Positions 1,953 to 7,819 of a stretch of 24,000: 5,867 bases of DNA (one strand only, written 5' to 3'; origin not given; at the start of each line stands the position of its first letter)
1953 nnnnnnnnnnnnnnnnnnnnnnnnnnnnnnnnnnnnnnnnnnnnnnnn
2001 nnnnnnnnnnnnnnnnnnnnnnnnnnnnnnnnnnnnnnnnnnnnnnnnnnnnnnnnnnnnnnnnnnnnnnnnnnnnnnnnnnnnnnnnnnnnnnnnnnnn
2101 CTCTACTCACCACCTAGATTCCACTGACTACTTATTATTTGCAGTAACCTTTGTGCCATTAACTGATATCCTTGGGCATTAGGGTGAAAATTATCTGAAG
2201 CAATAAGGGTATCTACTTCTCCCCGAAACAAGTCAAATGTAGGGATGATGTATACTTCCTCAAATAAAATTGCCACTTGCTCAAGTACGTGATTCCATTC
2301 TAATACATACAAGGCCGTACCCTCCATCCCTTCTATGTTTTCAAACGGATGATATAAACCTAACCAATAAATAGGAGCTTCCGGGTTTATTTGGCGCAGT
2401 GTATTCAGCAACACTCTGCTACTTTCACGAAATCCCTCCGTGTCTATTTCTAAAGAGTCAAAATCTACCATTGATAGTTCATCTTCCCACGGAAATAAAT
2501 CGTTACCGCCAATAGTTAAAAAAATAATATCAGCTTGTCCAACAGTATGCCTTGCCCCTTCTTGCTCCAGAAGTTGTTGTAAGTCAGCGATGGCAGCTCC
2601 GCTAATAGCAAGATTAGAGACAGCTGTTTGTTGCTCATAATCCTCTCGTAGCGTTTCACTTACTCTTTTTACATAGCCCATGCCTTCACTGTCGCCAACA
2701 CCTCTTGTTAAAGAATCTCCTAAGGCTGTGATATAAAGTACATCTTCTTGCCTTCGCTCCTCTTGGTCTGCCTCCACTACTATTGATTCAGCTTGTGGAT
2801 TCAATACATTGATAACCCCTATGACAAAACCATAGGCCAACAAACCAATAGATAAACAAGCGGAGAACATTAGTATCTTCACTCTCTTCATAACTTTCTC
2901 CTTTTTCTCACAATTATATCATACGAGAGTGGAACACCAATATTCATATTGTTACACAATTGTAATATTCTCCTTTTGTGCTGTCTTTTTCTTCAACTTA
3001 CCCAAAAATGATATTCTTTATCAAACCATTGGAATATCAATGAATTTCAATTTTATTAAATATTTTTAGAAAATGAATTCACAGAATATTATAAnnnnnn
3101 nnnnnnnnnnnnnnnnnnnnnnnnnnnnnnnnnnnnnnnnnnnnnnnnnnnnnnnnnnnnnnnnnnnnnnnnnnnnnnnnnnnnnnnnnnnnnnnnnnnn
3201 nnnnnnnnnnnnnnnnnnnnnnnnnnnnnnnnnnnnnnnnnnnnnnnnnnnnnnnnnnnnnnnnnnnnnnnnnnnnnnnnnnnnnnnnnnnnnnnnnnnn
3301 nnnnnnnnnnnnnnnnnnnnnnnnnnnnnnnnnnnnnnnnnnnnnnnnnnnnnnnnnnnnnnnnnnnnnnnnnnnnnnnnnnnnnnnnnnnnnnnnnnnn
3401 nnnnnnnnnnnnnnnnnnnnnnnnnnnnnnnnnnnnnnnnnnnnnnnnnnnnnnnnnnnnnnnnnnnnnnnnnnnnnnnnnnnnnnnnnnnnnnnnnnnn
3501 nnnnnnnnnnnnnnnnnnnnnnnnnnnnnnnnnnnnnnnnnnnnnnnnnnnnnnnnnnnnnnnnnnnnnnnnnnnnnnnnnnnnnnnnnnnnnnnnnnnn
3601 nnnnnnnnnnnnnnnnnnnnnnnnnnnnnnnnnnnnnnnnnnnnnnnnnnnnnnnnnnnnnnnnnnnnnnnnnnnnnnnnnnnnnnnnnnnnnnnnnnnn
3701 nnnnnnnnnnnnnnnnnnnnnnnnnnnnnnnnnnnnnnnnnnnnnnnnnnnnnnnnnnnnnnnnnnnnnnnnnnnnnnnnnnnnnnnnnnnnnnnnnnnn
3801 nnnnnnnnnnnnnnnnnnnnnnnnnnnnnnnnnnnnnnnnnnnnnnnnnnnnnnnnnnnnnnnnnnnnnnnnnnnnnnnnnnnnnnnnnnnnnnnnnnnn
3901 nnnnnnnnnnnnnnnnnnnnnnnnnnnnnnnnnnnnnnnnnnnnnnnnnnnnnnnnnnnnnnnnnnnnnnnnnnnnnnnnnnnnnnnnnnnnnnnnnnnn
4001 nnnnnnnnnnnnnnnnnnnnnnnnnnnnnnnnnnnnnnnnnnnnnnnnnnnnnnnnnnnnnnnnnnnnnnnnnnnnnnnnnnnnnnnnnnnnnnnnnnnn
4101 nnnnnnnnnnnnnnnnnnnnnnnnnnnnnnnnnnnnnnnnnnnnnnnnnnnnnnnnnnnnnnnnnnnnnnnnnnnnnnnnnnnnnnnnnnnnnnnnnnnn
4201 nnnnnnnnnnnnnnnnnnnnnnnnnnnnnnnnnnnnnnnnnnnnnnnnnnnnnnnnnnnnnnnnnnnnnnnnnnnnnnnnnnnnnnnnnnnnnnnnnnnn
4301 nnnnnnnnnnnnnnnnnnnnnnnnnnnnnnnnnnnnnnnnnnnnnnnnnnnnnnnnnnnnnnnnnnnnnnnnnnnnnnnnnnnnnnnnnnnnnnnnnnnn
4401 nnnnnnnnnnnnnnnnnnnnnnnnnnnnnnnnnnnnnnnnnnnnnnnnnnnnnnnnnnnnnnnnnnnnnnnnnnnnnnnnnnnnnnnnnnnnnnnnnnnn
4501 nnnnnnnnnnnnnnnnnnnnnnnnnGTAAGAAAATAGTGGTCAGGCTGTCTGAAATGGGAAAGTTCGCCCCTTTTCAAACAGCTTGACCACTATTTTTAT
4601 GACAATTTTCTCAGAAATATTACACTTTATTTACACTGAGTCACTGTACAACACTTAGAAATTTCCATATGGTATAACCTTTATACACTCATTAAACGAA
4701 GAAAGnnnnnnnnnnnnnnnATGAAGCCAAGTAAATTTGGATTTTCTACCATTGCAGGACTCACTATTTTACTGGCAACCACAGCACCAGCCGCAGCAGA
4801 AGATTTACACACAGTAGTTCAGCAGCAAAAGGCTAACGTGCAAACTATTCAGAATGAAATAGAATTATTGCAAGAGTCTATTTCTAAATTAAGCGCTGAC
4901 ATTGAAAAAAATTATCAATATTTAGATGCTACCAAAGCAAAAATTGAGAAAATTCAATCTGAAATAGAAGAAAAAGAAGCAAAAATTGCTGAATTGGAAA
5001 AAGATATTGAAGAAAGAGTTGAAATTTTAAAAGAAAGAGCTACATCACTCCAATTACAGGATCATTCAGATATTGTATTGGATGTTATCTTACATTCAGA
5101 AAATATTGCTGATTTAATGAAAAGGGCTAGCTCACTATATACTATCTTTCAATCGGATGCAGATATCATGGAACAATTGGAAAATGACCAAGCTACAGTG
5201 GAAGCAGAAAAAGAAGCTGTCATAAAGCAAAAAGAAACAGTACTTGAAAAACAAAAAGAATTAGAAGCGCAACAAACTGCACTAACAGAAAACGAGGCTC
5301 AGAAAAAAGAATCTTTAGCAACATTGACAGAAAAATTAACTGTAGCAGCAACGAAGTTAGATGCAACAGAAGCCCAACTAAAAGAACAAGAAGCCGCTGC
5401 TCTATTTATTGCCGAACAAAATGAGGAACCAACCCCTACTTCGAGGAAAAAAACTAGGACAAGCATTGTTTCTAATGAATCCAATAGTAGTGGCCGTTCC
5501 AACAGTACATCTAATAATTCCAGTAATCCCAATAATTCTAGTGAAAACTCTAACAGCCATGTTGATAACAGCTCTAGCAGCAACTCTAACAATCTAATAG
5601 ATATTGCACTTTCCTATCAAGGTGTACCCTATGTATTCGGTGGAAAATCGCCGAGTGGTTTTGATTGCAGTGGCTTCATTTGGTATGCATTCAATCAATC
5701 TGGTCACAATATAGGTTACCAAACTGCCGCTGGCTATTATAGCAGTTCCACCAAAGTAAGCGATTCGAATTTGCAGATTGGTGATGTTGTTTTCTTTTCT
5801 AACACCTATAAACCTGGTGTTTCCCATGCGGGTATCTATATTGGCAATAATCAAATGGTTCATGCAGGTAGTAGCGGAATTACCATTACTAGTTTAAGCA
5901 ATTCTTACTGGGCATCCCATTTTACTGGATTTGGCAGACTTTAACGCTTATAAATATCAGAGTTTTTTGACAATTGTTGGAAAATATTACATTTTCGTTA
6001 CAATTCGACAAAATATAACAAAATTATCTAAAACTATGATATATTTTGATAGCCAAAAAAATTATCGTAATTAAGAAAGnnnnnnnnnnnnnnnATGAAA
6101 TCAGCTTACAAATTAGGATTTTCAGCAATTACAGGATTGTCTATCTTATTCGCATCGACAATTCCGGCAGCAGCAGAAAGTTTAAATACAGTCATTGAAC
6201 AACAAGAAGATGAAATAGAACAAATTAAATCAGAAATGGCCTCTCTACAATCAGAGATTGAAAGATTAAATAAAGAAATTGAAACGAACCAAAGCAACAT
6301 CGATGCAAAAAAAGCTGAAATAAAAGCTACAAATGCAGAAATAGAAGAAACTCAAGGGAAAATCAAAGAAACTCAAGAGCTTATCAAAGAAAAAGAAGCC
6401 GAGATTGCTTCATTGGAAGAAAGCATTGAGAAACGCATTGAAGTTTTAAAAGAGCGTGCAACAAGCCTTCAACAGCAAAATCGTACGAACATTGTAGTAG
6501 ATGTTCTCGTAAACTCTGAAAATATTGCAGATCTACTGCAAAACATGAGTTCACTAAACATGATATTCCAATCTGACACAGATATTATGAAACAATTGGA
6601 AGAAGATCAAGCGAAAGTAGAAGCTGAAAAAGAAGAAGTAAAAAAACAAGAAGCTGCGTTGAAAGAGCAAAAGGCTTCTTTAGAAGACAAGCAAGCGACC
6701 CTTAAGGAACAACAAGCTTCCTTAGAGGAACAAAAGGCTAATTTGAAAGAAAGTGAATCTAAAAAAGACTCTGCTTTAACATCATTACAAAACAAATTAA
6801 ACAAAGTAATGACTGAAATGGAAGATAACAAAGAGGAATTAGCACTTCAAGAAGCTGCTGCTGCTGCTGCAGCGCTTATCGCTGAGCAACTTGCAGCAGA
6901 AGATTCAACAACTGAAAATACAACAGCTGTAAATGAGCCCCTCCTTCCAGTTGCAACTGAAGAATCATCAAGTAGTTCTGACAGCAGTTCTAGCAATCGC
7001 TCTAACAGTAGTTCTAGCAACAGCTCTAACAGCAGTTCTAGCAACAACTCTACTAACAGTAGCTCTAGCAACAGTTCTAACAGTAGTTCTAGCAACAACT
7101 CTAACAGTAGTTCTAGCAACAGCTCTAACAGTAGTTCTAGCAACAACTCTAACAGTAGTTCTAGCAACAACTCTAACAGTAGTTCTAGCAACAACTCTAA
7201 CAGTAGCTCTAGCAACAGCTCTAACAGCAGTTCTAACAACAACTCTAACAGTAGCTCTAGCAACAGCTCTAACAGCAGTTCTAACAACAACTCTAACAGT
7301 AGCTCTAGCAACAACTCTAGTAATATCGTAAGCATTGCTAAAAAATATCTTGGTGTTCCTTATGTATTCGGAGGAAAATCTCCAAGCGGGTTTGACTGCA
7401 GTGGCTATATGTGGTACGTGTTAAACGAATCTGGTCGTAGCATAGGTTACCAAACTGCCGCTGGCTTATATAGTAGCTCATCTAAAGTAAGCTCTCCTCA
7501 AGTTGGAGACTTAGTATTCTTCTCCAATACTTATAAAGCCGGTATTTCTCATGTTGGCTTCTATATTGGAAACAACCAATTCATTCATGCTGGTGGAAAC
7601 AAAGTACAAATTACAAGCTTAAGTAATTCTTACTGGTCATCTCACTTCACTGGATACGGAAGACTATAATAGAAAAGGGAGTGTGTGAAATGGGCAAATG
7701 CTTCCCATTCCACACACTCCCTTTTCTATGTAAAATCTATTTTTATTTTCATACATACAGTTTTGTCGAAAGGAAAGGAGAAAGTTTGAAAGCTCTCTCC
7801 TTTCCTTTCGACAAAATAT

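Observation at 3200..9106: Four tandem, independently promoted, catalytically intact CwlO-architecture peptidoglycan hydrolase genes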

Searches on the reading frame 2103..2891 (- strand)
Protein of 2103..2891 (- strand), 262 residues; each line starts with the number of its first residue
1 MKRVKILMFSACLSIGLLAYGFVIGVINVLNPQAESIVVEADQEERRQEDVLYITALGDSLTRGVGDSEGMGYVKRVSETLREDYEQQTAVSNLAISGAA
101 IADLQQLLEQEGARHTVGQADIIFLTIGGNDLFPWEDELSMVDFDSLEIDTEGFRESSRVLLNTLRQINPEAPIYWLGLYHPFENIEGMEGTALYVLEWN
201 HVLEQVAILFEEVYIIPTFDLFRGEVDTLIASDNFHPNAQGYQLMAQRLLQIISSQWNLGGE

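Call 3: search_protein_families(library=pfam, proteins=[window:2103-2891:-], max_evalue=0.01)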
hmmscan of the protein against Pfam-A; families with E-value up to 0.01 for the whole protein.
window:2103-2891:- (262 aa): 3 families
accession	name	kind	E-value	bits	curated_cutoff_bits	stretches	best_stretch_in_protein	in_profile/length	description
PF13472.12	Lipase_GDSL_2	-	1e-22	81.9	32.9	1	56-244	1-178/178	GDSL-like Lipase/Acylhydrolase family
PF00657.28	Lipase_GDSL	-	2.9e-14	54.2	23.6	1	54-249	1-208/208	GDSL-like Lipase/Acylhydrolase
PF04311.20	DUF459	-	0.0017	18.2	27.2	0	65-179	5-116/197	Protein of unknown function (DUF459)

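Call 4: search_protein_families(library=ncbifam, proteins=[window:2103-2891:-], max_evalue=0.01)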
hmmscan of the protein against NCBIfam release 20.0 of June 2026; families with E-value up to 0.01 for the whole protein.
window:2103-2891:- (262 aa): 1 family
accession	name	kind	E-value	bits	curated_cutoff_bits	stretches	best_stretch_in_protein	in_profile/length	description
NF045548.1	GDSL_lipase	equivalog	0.00012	21.7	300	1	148-256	126-228/231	Rv0518 family GDSL lipase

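Call 75: list_cluster_members(proteins=[P0242, P0241, window:2103-2891:-, window:1183-2100:-])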
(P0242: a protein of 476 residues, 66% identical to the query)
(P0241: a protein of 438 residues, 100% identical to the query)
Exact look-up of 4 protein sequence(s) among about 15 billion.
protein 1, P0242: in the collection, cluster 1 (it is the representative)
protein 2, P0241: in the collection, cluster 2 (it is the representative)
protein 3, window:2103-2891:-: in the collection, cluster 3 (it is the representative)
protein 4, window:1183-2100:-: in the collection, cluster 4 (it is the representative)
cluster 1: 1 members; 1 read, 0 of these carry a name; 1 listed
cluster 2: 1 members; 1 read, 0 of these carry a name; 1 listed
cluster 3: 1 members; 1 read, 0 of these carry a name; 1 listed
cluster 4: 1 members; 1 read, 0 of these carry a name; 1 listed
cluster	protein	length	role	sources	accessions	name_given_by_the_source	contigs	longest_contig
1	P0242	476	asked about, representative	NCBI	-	-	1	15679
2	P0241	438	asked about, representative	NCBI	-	-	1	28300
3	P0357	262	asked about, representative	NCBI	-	-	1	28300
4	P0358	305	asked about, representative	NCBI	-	-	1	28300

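Call 81: search_solved_structures(query=window:2103-2891:-, max_evalue=0.001)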
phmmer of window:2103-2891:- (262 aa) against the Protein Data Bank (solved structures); distinct sequences matched with E-value up to 0.001: 4.
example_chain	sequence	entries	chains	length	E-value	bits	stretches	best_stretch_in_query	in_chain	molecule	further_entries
7e16_A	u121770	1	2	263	6.5e-38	133.8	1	39-254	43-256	GDSL-family esterase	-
8ik1_A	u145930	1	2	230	1.5e-37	132.7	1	41-254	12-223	GDSL family lipase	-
6nkd_A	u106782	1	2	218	1.9e-16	63.5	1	52-249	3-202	Lip_vut3, C2L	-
4rw0_A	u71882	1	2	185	0.00025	23.8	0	188-253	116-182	Lipolytic protein G-D-S-L family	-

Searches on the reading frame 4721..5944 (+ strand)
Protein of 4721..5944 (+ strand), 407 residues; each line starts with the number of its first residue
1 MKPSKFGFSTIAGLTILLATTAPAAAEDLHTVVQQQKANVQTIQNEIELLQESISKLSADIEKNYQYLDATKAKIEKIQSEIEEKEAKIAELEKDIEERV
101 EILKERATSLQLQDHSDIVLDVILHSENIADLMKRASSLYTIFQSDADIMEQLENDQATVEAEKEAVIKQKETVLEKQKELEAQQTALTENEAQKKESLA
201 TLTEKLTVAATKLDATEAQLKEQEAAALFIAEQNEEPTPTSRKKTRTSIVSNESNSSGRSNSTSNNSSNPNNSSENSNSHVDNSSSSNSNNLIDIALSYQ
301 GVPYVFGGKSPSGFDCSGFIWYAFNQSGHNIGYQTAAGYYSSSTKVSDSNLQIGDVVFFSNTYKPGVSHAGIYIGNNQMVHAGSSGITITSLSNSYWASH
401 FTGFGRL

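Call 3: search_protein_families(library=pfam, proteins=[window:4721-5944:+], max_evalue=0.01)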
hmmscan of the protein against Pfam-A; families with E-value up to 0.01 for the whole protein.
window:4721-5944:+ (407 aa): 10 families
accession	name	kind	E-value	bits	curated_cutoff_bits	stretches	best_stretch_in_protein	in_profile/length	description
PF00877.26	NLPC_P60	-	3.2e-30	104.6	23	1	301-405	1-104/105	NlpC/P60 family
PF24568.1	CC_PcsB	-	8.6e-19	67.6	27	1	89-162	1-74/75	Peptidoglycan hydrolase PcsB, coiled-coil domain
PF05708.18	Peptidase_C92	-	0.00048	20.7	27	0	285-334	77-128/166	Permuted papain-like amidase enzyme, YaeF/YiiX, C92 family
PF10473.14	CENP-F_leu_zip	-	0.00089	19.8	34.5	0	27-105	41-112/140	Leucine-rich repeats of kinetochore protein Cenp-F/LEK1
PF07851.19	TMEM120A-B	-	0.0027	17.5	29.8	1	27-133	5-110/324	TMEM120A/B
PF05257.22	CHAP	-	0.0035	18.3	26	1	310-374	6-67/81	CHAP domain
PF11932.13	DUF3450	-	0.0038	17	32.6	1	16-104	7-96/241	Protein of unknown function (DUF3450)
PF17675.6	APG6_N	-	0.0057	17.5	45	0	33-117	36-116/132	Apg6 coiled-coil region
PF19111.5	DUF5798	-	0.0071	17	27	1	54-112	10-68/89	Family of unknown function (DUF5798)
PF08614.16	ATG16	-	0.0091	16.6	33.7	1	23-111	66-154/200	Autophagy protein 16 (ATG16)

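Call 4: search_protein_families(library=ncbifam, proteins=[window:4721-5944:+], max_evalue=0.01)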
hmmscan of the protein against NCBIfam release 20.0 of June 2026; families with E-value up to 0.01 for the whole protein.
window:4721-5944:+ (407 aa): 20 families
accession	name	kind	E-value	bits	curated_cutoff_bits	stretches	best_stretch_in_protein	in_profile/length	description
NF040678.1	EntFM_CwpFM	equivalog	1.2e-37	130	720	1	258-405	279-428/430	enterotoxin EntFM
NF010495.0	PRK13914.1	equivalog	3.5e-33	115.3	647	1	146-406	234-480/481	invasion associated endopeptidase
NF038345.1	wall_hydro_RipC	exception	2.4e-23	83.1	425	1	166-388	132-345/362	peptidoglycan hydrolase RipC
NF008096.1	PRK10838.1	equivalog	1.3e-20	73.9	186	1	289-402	68-180/189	bifunctional murein DD-endopeptidase/murein LD-carboxypeptidase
NF046104.1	PptglHdxlasePcsB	equivalog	1.4e-16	60.7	450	1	16-284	14-283/400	peptidoglycan hydrolase PcsB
NF046048.1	NlpC_P60_DIP1281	equivalog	1.4e-15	57.2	517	1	312-390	496-570/587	DIP1281 family NlpC/P60 protein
NF033743.1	NlpC_inact_RipD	exception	1.6e-13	50.6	215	1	312-391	91-166/181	NlpC/P60 family peptidoglycan-binding protein RipD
NF033742.1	NlpC_p60_RipB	exception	2.7e-10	40.3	335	1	298-390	86-187/206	NlpC/P60 family peptidoglycan endopeptidase RipB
NF033741.1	NlpC_p60_RipA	exception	6.2e-10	38.7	625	1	291-389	330-437/457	NlpC/P60 family peptidoglycan endopeptidase RipA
NF033930.1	pneumo_PspA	exception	2.4e-06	26.6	850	1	35-249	161-375/659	pneumococcal surface protein A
NF008552.0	PRK11479.1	equivalog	1.6e-05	24.2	279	1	364-394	88-118/274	YaeF family permuted papain-like enzyme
NF045780.1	TrlF_fam_ATP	equivalog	2.9e-05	23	350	1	34-294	466-748/944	TrlF family AAA-like ATPase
TIGR02169.1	SMC_prok_A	equivalog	4.4e-05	21.4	729.4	1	27-268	706-948/1165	chromosome segregation protein SMC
NF045487.1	ASRP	equivalog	0.0004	19.1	300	1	32-111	342-421/593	archaea-specific SMC-related protein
TIGR02168.1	SMC_prok_B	equivalog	0.00054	17.8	567.35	1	27-105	724-802/1181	chromosome segregation protein SMC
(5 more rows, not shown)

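Call 23: list_cluster_members(proteins=[P0002, window:4721-5944:+, window:15595-17067:-, window:9256-11373:+])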
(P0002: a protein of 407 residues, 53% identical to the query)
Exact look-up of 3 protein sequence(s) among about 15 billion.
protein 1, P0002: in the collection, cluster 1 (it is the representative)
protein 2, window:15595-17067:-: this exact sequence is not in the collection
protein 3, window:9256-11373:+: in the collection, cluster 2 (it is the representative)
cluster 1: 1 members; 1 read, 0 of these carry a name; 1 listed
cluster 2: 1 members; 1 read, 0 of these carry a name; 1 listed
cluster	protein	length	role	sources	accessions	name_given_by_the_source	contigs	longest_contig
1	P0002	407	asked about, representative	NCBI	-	-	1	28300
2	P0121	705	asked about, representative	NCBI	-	-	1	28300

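Call 48: search_solved_structures(query=window:4721-5944:+, max_evalue=1e-8, show_alignments=0)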
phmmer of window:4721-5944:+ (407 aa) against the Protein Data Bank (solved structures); distinct sequences matched with E-value up to 1e-8: 23.
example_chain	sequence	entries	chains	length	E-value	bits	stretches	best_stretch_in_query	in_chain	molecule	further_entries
8i2e_B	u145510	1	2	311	8.6e-33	117.3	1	259-405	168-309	Probable peptidoglycan endopeptidase LytE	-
8i2f_B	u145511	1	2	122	3.9e-31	111.9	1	283-406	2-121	Probable peptidoglycan endopeptidase LytE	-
8i2d_A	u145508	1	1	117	9.7e-31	110.6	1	289-406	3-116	Probable peptidoglycan endopeptidase LytE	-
9ubf_A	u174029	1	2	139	2.4e-23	86.3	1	291-406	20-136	Cell wall hydrolase Tn916-like,CTn7-Orf16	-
4hpe_A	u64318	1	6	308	1.1e-22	84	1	287-406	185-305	Putative cell wall hydrolase Tn916-like,CTn1-Orf17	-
4fdy_A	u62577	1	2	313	1.2e-20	77.4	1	291-406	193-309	Similar to lipoprotein, NLP/P60 family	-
6b8c_A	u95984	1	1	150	1.3e-18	70.7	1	261-400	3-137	NLP/P60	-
8xud_I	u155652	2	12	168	1.4e-17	67.3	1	289-402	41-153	Murein DD-endopeptidase MepS/Murein LD-carboxypeptidase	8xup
2k1g_A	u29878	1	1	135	2.7e-17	66.4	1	291-402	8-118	Lipoprotein spr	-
7cfl_A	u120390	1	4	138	3.3e-17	66.1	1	288-404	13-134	Putative cell wall hydrolase phosphatase-associated protein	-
8er5_A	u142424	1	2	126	4.7e-17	65.6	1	286-400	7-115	NlpC/P60 domain-containing protein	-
7v6s_A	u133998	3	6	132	4.5e-16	62.3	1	290-402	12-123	Murein DD-endopeptidase MepS/Murein LD-carboxypeptidase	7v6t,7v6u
8idc_E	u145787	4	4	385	6.4e-16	61.8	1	290-389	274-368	NlpC/P60 family protein | Probable endopeptidase MT2245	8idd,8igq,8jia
8v3w_H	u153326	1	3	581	5.1e-15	58.9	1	288-389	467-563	Hub-Hydrolase (CD1368)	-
8wt3_A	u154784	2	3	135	3.3e-12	49.6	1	298-405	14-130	Peptidoglycan DL-endopeptidase CwlO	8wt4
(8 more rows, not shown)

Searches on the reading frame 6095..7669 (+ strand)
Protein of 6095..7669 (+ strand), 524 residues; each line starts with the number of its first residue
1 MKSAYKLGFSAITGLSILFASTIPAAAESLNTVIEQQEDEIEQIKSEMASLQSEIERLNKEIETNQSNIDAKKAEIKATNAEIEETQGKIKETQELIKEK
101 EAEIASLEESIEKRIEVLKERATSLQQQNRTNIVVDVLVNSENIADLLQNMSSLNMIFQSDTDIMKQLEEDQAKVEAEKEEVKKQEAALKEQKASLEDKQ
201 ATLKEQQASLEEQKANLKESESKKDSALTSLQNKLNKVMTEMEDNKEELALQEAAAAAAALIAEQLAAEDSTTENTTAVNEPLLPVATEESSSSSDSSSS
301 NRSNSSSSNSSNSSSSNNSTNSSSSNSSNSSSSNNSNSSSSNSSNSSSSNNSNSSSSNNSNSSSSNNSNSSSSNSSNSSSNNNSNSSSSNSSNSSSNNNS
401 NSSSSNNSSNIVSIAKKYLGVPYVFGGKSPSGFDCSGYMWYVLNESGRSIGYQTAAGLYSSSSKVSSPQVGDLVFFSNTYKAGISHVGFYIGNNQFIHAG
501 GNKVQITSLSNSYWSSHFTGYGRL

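Call 3: search_protein_families(library=pfam, proteins=[window:6095-7669:+], max_evalue=0.01)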
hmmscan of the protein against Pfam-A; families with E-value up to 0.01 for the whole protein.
window:6095-7669:+ (524 aa): 6 families
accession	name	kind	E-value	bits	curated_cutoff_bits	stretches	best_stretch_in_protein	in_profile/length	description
PF00877.26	NLPC_P60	-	9.5e-29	99.9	23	1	420-522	1-104/105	NlpC/P60 family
PF24568.1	CC_PcsB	-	6.1e-18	64.9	27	1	104-177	1-74/75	Peptidoglycan hydrolase PcsB, coiled-coil domain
PF05257.22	CHAP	-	0.0002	22.2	26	1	429-491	6-67/81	CHAP domain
PF06657.18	Cep57_MT_bd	-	0.0017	19.2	31.3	1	27-90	10-71/77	Centrosome microtubule-binding domain of Cep57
PF07926.17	TPR_MLP1_2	-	0.005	17.3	36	1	70-130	60-120/129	TPR/MLP1/MLP2-like protein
PF05667.16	CCDC22_CC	-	0.0054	16.4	39.2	1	24-117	197-293/477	CCDC22 protein coiled-coil region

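Call 4: search_protein_families(library=ncbifam, proteins=[window:6095-7669:+], max_evalue=0.01)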
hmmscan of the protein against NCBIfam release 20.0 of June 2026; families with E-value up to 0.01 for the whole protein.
window:6095-7669:+ (524 aa): 18 families
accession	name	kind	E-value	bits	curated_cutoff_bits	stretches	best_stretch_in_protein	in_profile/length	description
NF040678.1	EntFM_CwpFM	equivalog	3.2e-40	138.5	720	1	378-522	282-428/430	enterotoxin EntFM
NF010495.0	PRK13914.1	equivalog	7.3e-27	94.5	647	1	361-523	316-480/481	invasion associated endopeptidase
NF008096.1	PRK10838.1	equivalog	1.6e-14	54.1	186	1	368-519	30-180/189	bifunctional murein DD-endopeptidase/murein LD-carboxypeptidase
NF038345.1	wall_hydro_RipC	exception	2e-13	50.5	425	1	380-511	223-353/362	peptidoglycan hydrolase RipC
NF046104.1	PptglHdxlasePcsB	equivalog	4.6e-12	45.8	450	1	21-312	21-291/400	peptidoglycan hydrolase PcsB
NF046048.1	NlpC_P60_DIP1281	equivalog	3.2e-11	42.8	517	1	149-508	196-573/587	DIP1281 family NlpC/P60 protein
TIGR02168.1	SMC_prok_B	equivalog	1.4e-08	33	567.35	1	30-279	230-479/1181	chromosome segregation protein SMC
TIGR02169.1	SMC_prok_A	equivalog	1.6e-08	32.8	729.4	1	27-270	698-941/1165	chromosome segregation protein SMC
NF045487.1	ASRP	equivalog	1.9e-07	30.1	300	1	27-126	364-460/593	archaea-specific SMC-related protein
NF038350.1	taxis_HmpF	equivalog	2e-06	26.4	200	2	34-121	126-216/553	pilus motility taxis protein HmpF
NF033742.1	NlpC_p60_RipB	exception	3.4e-06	26.8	335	1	405-507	74-187/206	NlpC/P60 family peptidoglycan endopeptidase RipB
NF043058.1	T4SS_LegC2C7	subfamily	6e-06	25.5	350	1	142-250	107-216/348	LegC2/C7 family Dot/Icm T4SS effector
NF033743.1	NlpC_inact_RipD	exception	1.5e-05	24.6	215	1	402-508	83-166/181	NlpC/P60 family peptidoglycan-binding protein RipD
TIGR04523.1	Mplasa_alph_rch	subfamily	1.9e-05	22.8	270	1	34-253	276-495/745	helix-rich protein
NF003034.1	PRK03918.1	equivalog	9.8e-05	20.5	700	1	30-251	191-403/878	DNA double-strand break repair ATPase Rad50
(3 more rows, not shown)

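Call 49: search_solved_structures(query=window:6095-7669:+, max_evalue=1e-8, show_alignments=0)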
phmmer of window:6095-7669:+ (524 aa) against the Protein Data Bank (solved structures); distinct sequences matched with E-value up to 1e-8: 23.
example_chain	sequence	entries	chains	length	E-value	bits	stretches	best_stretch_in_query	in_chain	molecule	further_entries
8i2e_B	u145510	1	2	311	4.7e-38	134.7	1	319-522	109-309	Probable peptidoglycan endopeptidase LytE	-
8i2f_B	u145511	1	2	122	2.5e-36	129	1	402-523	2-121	Probable peptidoglycan endopeptidase LytE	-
8i2d_A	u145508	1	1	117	1.1e-35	126.8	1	407-523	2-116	Probable peptidoglycan endopeptidase LytE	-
9ubf_A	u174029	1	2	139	7.1e-22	81.4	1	410-523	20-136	Cell wall hydrolase Tn916-like,CTn7-Orf16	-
6b8c_A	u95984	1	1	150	9.8e-21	77.7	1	385-508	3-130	NLP/P60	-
4hpe_A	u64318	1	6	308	9.9e-21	77.6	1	408-523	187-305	Putative cell wall hydrolase Tn916-like,CTn1-Orf17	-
4fdy_A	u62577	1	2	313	2.8e-20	76.2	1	411-523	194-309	Similar to lipoprotein, NLP/P60 family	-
7cfl_A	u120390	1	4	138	6.4e-18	68.4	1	408-520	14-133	Putative cell wall hydrolase phosphatase-associated protein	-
8v3w_H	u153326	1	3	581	2e-16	63.5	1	404-511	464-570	Hub-Hydrolase (CD1368)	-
4xcm_A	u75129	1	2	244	2.4e-14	56.6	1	411-521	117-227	Cell wall-binding endopeptidase-related protein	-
8er5_A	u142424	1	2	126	5.2e-14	55.5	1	400-517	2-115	NlpC/P60 domain-containing protein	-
8xud_I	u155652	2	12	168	5.7e-13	52.1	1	383-519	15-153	Murein DD-endopeptidase MepS/Murein LD-carboxypeptidase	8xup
8auc_A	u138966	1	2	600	1.2e-12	51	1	129-516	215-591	Cell wall-associated hydrolases (Invasion-associated proteins)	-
3npf_A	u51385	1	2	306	2.6e-12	49.9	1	402-509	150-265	putative dipeptidyl-peptidase VI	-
2k1g_A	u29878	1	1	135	3.8e-12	49.4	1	412-519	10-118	Lipoprotein spr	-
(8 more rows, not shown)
